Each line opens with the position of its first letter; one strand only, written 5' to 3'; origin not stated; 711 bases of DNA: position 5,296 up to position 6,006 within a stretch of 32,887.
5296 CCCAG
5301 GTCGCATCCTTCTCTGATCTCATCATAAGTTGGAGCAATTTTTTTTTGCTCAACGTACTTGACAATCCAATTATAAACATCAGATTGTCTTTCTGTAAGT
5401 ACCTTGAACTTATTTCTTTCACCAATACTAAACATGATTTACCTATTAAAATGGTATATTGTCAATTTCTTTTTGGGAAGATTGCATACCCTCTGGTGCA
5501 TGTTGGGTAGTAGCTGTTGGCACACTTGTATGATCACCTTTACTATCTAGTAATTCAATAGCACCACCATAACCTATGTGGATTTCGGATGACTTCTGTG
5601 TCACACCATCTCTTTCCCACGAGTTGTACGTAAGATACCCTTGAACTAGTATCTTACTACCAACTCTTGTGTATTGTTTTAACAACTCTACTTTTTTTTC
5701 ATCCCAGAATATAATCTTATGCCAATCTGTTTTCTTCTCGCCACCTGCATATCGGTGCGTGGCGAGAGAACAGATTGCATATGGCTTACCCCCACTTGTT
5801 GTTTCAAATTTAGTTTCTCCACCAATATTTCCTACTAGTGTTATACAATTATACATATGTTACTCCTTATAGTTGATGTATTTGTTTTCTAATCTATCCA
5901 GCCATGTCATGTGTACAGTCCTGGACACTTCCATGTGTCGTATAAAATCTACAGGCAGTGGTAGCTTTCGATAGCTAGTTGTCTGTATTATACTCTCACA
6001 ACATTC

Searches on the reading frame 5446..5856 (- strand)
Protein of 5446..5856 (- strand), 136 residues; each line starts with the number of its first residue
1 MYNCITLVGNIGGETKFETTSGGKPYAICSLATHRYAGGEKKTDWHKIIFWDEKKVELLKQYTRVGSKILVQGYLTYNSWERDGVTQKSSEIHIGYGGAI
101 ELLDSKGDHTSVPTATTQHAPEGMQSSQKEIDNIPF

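Call 85: search_protein_families(library=phrogs, proteins=[window:5446-5856:-], max_evalue=0.001)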
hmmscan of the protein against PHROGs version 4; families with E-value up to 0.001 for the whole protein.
window:5446-5856:- (136 aa): 1 family
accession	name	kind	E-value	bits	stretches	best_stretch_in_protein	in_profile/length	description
phrog_44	-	DNA, RNA and nucleotide metabolism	1.2e-19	72.1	1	1-136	86-228/271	single strand DNA binding protein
